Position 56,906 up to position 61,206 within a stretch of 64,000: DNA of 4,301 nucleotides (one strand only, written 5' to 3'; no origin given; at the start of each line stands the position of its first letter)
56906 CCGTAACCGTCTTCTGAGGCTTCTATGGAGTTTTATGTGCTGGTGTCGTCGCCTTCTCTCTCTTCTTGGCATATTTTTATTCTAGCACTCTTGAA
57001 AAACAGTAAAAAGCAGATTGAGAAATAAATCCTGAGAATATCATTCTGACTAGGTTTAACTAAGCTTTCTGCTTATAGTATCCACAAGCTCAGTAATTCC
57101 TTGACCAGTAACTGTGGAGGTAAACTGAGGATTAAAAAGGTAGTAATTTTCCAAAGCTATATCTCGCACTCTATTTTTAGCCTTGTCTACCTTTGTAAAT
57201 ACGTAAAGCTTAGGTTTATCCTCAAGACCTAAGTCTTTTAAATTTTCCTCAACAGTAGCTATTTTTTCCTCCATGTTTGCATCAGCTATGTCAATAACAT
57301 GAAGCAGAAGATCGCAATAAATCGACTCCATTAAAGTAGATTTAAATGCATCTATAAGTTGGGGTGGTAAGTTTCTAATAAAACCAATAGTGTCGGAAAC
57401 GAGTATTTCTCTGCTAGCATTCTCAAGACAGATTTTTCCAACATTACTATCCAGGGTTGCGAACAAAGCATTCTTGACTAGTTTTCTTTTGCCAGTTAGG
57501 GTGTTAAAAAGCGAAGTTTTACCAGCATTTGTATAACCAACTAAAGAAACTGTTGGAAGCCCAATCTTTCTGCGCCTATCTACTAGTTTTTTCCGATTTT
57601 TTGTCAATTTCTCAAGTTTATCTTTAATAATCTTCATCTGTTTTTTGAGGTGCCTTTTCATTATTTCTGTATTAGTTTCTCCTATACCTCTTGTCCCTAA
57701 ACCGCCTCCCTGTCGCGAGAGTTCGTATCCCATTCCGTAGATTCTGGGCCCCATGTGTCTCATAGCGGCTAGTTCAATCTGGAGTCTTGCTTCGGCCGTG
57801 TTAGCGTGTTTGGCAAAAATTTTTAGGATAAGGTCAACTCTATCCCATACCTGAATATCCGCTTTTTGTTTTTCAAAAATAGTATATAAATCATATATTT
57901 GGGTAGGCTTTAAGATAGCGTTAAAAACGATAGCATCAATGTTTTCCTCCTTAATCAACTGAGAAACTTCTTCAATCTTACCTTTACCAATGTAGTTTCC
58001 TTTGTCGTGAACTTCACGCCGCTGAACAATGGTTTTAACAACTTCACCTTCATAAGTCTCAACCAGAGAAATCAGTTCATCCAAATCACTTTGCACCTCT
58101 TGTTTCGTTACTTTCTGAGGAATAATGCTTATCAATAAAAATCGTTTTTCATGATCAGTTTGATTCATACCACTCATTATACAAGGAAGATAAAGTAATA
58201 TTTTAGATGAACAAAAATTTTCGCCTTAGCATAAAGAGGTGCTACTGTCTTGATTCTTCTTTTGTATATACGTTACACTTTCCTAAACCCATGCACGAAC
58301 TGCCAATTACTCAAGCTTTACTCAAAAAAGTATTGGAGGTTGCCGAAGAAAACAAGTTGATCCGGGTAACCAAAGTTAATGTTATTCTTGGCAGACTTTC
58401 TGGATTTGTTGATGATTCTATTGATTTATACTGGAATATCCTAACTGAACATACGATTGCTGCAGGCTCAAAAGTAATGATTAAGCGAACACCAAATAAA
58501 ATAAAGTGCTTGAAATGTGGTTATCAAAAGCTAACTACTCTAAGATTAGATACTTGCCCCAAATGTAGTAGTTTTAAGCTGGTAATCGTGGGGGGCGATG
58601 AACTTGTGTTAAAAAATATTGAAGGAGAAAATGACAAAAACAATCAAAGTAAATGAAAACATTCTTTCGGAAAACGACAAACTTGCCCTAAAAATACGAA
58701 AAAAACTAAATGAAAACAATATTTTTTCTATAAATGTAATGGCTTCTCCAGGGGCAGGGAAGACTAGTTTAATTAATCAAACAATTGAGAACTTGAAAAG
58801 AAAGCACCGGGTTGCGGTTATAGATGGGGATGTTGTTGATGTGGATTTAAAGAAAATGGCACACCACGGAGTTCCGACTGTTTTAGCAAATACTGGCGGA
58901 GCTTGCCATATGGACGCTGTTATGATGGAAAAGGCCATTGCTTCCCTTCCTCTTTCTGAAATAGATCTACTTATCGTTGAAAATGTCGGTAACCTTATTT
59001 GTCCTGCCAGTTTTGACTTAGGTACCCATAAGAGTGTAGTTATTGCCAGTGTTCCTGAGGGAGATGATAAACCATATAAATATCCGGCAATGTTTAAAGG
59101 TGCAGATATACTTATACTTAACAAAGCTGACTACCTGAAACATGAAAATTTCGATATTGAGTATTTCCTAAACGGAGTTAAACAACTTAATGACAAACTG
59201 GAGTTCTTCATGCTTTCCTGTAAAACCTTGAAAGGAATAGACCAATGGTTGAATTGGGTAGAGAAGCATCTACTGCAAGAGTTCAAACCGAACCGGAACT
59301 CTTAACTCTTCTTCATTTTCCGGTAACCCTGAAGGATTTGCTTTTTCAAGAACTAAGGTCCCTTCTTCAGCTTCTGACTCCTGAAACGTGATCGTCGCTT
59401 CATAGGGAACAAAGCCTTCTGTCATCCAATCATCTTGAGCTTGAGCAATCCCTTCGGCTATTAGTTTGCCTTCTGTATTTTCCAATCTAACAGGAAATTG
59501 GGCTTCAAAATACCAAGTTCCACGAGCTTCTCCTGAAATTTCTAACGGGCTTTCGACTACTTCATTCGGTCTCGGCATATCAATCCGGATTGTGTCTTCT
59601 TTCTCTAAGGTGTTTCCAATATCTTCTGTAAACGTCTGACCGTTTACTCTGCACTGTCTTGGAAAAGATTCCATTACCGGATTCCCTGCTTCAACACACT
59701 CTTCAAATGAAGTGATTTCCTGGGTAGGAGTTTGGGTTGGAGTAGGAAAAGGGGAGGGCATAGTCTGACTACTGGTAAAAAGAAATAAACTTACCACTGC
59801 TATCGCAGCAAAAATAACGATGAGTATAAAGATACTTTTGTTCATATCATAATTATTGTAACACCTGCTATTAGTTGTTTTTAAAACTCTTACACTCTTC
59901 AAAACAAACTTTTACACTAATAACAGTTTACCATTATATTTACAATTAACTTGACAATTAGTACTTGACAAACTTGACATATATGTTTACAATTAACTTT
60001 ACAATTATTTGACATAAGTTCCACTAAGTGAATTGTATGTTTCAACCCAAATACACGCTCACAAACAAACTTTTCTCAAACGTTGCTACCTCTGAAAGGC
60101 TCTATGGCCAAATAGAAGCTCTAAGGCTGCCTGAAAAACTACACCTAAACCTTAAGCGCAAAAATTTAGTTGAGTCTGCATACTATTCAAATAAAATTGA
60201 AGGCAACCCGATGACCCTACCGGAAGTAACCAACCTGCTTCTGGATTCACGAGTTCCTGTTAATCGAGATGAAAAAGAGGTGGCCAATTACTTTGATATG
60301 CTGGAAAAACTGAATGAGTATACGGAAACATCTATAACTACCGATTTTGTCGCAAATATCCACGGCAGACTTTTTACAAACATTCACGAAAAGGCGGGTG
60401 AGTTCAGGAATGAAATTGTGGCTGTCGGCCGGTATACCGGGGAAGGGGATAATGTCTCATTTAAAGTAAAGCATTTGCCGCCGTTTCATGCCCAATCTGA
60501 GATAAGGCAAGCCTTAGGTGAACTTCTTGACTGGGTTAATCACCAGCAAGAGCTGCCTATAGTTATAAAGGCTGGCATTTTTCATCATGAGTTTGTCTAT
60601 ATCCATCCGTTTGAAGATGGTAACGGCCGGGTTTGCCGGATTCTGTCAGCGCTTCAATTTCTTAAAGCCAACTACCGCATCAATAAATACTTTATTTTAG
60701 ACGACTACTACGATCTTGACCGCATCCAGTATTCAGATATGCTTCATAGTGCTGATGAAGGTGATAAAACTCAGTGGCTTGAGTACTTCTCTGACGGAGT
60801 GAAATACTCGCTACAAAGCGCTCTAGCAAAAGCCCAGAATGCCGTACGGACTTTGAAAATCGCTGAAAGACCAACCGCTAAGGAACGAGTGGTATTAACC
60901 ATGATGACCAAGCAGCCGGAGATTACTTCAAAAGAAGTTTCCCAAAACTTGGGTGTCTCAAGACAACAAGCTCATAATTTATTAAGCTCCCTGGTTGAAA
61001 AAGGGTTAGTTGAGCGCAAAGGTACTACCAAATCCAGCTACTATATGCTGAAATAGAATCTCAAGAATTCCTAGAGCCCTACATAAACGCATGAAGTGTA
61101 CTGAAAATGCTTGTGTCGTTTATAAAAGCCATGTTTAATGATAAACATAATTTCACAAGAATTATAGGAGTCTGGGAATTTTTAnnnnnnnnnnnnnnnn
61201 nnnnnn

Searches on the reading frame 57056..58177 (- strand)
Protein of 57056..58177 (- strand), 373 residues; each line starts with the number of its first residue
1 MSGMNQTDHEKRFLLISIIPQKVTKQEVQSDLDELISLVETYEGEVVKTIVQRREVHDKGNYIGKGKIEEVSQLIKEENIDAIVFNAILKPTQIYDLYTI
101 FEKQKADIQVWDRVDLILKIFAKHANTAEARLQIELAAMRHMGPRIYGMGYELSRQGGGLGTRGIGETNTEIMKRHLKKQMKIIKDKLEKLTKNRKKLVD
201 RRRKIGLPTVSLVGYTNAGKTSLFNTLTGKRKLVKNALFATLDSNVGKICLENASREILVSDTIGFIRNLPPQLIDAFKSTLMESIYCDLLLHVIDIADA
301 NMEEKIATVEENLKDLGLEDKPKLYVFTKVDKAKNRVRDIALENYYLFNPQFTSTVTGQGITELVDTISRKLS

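Call 3: search_protein_families(library=pfam, proteins=[window:57056-58177:-], max_evalue=0.01)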
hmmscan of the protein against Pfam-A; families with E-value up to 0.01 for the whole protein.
window:57056-58177:- (373 aa): 4 families
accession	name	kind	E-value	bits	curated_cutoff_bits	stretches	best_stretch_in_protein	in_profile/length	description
PF13167.11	GTP-bdg_N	-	2.6e-23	82.8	25.4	1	30-122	2-89/89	GTP-binding GTPase N-terminal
PF16360.10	GTP-bdg_M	-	9.1e-22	77.9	29.5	1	124-202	1-79/79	GTP-binding GTPase Middle Region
PF01926.29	MMR_HSR1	-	7.2e-20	71.6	21.9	1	210-329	2-113/113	50S ribosome-binding GTPase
PF02421.24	FeoB_N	-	1.4e-08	34.9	27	1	209-367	2-155/156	Ferrous iron transport protein B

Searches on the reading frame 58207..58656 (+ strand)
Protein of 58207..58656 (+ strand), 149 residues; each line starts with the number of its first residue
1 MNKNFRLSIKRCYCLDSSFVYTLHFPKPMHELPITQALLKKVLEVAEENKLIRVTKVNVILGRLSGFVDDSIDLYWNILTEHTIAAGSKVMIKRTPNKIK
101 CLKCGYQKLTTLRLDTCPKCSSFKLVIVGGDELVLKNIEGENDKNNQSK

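Call 3: search_protein_families(library=pfam, proteins=[window:58207-58656:+], max_evalue=0.01)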
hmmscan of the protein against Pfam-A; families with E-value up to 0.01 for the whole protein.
window:58207-58656:+ (149 aa): 2 families
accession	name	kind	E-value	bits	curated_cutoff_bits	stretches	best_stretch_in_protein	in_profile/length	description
PF01155.25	HypA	-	6e-26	91.1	28.9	1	29-139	1-111/112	Hydrogenase/urease nickel incorporation, metallochaperone, hypA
PF12634.13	Inp1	-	0.0086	16.5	23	0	71-107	42-76/137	Inheritance of peroxisomes protein 1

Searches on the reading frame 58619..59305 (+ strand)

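Call 3: search_protein_families(library=pfam, proteins=[window:58619-59305:+], max_evalue=0.01)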
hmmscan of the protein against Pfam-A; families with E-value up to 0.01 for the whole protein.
window:58619-59305:+ (228 aa): 7 families
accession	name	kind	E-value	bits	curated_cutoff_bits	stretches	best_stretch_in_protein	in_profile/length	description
PF02492.25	cobW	-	1.4e-20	74.1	20.7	1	39-197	4-179/180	CobW/HypB/UreG, nucleotide-binding domain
PF03308.22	MeaB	-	1.6e-05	24.5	23.1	1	8-172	4-183/273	Methylmalonyl Co-A mutase-associated GTPase MeaB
PF03193.22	RsgA_GTPase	-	0.0011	19.3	30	0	18-61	91-132/174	RsgA GTPase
PF07693.20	KAP_NTPase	-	0.0017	18.1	20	1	20-69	2-55/293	KAP family P-loop domain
PF01926.29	MMR_HSR1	-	0.0022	18.5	21.9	1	43-118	7-79/113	50S ribosome-binding GTPase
PF03205.20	MobB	-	0.0084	16.4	26.6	0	38-79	2-44/133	Molybdopterin guanine dinucleotide synthesis protein B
PF06414.18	Zeta_toxin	-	0.0092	15.9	22.3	0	40-72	21-53/199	Zeta toxin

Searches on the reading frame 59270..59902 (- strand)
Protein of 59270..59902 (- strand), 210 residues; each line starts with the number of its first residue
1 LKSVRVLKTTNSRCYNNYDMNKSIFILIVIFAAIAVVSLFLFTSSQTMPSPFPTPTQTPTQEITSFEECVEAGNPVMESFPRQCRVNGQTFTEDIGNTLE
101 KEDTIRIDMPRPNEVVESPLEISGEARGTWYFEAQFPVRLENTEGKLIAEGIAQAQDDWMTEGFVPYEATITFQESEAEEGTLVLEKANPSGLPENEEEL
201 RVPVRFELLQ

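Call 3: search_protein_families(library=pfam, proteins=[window:59270-59902:-], max_evalue=0.01)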
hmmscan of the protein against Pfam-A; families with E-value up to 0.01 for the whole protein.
window:59270-59902:- (210 aa): 1 family
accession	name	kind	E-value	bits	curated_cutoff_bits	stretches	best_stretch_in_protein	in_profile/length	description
PF10648.15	Gmad2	-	1.4e-16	61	25.7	1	105-190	2-82/86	Immunoglobulin-like domain of bacterial spore germination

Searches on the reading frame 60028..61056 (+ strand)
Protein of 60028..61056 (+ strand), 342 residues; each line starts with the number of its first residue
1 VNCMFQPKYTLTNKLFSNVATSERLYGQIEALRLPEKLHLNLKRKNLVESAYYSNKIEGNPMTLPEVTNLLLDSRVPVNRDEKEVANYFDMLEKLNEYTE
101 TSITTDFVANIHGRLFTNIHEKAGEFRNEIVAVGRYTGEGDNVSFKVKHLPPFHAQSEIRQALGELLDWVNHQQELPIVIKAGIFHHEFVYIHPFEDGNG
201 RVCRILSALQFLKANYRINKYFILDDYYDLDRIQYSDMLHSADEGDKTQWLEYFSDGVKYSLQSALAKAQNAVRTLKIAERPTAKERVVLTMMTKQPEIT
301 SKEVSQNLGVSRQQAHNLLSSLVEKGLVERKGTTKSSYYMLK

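Call 3: search_protein_families(library=pfam, proteins=[window:60028-61056:+], max_evalue=0.01)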
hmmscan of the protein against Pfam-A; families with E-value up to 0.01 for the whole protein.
window:60028-61056:+ (342 aa): 9 families
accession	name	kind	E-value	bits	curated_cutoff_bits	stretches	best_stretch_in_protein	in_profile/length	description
PF02661.23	Fic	-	1.7e-18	67.7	24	1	103-208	2-90/93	Fic/DOC family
PF12802.13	MarR_2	-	2.4e-07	31.2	27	1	289-331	10-53/61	MarR family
PF09339.16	HTH_IclR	-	8.3e-07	29.1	22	1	293-331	13-51/52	IclR helix-turn-helix domain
PF01978.25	TrmB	-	1.3e-06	28.6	25.6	1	290-339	14-63/68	Sugar-specific transcriptional regulator TrmB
PF13412.12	HTH_24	-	5.1e-05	23.2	21.9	1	287-329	6-48/48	Winged helix-turn-helix DNA-binding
PF13545.12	HTH_Crp_2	-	0.0029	17.9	27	1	298-332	22-56/70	Crp-like helix-turn-helix domain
PF24033.1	DUF7342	-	0.0064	16.9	31.6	0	283-340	2-59/150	Family of unknown function (DUF7342)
PF13338.12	AbiEi_4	-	0.0069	16.9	25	0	299-330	14-40/49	Transcriptional regulator, AbiEi antitoxin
PF03965.22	Penicillinase_R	-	0.0081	16.9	22.6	0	283-339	2-62/115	Penicillinase repressor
